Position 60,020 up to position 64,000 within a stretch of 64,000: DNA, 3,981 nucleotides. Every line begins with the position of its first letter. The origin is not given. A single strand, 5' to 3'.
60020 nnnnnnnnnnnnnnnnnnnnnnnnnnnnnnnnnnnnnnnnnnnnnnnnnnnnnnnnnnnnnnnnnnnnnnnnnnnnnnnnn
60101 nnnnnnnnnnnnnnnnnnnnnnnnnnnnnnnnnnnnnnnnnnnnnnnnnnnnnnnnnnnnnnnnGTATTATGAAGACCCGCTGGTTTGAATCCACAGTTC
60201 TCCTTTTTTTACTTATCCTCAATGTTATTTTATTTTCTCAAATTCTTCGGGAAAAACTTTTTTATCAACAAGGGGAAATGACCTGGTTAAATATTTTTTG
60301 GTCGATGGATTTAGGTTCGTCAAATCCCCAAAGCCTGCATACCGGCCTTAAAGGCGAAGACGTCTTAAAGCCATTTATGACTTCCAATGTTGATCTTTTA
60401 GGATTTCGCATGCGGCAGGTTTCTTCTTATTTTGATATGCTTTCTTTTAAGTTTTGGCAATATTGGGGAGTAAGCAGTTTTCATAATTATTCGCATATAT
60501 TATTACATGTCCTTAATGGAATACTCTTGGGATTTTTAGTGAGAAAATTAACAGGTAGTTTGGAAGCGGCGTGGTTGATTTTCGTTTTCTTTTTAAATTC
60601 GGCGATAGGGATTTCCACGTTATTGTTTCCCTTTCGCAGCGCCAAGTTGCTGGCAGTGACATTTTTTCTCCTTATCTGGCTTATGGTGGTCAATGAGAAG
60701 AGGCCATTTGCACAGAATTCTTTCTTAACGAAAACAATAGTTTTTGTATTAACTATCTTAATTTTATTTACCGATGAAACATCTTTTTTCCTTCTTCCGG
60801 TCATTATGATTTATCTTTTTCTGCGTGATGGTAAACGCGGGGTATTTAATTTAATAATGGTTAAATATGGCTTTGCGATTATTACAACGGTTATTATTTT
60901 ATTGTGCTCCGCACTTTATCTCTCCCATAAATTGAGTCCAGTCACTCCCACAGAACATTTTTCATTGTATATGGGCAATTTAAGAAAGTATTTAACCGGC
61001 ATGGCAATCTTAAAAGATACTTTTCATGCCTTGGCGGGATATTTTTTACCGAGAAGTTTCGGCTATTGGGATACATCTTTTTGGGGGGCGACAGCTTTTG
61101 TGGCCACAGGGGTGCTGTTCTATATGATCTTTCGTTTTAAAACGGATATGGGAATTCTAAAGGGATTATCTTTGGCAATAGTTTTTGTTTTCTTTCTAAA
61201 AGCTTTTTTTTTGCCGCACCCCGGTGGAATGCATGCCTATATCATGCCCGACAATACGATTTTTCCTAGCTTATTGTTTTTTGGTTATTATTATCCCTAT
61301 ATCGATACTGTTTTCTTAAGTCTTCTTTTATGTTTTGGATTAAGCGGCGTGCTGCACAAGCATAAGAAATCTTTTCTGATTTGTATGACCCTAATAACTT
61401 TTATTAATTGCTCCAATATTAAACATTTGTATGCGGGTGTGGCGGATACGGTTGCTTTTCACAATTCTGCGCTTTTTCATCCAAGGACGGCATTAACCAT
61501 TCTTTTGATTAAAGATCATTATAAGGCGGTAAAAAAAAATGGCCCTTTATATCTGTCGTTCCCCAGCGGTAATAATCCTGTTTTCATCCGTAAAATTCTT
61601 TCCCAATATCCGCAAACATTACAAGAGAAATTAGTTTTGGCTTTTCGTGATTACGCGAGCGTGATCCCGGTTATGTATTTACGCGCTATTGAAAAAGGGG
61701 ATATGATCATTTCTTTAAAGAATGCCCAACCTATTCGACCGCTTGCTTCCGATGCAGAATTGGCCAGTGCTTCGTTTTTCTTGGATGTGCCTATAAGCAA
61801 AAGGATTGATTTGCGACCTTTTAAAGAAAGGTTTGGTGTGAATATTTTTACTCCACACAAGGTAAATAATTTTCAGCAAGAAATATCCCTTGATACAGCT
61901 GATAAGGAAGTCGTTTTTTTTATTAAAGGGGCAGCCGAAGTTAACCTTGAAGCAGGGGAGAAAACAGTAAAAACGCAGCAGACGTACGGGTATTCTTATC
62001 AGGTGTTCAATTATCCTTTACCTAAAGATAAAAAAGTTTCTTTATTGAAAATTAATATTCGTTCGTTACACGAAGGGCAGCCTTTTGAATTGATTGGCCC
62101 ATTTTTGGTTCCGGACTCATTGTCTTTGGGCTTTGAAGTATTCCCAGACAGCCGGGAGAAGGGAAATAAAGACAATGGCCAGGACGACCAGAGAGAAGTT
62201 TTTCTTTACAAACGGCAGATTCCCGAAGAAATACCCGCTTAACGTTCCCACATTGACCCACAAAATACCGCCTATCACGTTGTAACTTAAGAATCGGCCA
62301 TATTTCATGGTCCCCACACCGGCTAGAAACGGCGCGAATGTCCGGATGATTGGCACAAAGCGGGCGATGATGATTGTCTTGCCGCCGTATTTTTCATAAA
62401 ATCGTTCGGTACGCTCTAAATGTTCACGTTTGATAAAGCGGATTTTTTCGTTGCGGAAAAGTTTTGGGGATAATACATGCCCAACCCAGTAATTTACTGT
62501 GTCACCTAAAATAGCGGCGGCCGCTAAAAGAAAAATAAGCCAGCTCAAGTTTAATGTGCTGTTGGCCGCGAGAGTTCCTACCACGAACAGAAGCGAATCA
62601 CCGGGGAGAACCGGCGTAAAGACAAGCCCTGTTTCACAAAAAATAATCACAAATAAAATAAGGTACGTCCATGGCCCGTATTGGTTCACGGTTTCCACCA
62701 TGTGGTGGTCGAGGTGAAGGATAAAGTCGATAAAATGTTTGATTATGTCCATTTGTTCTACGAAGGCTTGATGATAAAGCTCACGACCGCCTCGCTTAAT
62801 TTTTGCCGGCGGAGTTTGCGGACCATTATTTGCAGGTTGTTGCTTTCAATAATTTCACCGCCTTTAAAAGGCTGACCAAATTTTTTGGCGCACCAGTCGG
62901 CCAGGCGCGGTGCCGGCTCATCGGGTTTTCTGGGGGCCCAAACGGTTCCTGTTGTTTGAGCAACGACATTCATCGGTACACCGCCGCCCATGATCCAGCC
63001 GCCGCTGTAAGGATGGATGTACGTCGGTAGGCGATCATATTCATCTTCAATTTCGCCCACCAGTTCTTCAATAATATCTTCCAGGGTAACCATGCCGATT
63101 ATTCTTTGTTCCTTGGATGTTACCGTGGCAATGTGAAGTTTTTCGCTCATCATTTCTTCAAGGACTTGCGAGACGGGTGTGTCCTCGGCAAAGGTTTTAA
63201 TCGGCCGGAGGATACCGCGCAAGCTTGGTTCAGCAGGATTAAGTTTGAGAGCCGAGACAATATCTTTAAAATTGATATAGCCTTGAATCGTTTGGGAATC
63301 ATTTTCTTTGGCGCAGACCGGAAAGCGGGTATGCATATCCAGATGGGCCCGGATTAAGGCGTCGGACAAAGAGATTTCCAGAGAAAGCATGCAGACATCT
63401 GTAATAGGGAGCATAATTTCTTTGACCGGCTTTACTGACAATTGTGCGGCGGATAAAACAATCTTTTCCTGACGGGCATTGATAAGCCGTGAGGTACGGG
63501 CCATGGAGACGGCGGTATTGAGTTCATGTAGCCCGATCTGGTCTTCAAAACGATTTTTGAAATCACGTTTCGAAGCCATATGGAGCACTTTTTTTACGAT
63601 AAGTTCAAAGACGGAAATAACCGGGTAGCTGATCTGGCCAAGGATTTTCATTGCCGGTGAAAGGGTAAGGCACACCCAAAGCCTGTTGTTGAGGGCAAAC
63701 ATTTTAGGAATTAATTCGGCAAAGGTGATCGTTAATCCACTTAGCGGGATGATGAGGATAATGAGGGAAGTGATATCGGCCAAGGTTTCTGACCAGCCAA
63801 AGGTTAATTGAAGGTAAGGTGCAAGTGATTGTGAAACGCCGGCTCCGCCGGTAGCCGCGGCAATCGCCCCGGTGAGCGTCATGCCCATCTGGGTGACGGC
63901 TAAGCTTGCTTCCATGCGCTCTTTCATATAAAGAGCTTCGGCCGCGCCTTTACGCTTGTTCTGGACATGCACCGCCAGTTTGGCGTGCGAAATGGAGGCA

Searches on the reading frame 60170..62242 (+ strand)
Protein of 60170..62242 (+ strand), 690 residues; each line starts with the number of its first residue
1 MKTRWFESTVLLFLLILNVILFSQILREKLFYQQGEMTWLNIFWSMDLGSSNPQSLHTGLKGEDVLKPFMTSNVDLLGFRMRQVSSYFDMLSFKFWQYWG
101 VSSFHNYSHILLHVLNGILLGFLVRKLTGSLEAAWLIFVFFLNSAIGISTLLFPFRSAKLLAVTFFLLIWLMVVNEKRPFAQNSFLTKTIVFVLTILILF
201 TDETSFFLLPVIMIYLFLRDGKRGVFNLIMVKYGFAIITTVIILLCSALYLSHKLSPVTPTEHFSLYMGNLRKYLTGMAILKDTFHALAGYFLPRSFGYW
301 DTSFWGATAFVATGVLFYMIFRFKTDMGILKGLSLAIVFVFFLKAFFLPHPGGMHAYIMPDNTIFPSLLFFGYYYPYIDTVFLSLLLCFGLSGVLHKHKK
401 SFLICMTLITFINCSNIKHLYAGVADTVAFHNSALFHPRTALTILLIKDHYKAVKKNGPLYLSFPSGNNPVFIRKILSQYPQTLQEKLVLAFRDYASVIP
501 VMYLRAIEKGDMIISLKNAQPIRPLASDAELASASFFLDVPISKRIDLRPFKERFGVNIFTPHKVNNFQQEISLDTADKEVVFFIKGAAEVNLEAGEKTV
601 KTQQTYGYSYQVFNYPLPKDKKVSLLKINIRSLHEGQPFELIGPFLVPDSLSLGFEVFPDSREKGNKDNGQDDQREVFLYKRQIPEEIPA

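Call 3: search_protein_families(library=pfam, proteins=[window:60170-62242:+], max_evalue=0.01)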
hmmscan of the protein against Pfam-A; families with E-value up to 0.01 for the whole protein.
window:60170-62242:+ (690 aa): 0 families

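Call 4: search_protein_families(library=ncbifam, proteins=[window:60170-62242:+], max_evalue=0.01)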
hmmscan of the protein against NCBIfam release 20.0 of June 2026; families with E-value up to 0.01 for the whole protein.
window:60170-62242:+ (690 aa): 0 families

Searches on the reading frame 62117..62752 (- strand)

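Call 41: search_protein_families(library=pfam, proteins=[window:62117-62752:-], max_evalue=0.001)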
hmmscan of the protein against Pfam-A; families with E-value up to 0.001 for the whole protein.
window:62117-62752:- (211 aa): 1 family
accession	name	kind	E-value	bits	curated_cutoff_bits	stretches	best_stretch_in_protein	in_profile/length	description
PF09335.16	VTT_dom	-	1.8e-20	74.1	33.9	1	49-174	1-122/123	VTT domain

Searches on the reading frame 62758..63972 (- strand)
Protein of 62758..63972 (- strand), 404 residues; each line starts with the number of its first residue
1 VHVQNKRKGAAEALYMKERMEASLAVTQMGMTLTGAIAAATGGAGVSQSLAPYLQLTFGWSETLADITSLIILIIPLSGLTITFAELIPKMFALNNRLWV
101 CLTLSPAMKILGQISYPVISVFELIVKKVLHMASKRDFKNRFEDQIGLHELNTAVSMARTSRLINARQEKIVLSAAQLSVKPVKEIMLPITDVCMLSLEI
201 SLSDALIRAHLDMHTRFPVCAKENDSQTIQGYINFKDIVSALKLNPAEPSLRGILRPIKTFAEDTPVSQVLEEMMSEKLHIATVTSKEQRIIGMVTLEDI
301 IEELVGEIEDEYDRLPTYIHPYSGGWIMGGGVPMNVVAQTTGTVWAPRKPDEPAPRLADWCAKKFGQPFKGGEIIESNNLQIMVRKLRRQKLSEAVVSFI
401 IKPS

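Call 41: search_protein_families(library=pfam, proteins=[window:62758-63972:-], max_evalue=0.001)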
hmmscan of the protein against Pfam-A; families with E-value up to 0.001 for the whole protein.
window:62758-63972:- (404 aa): 2 families
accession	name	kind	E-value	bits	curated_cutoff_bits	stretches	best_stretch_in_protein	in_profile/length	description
PF01595.25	CNNM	-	3.6e-19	69.6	28.4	1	3-165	32-178/181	Cyclin M transmembrane N-terminal domain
PF00571.33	CBS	-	1.7e-13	51.1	24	1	256-305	7-56/57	CBS domain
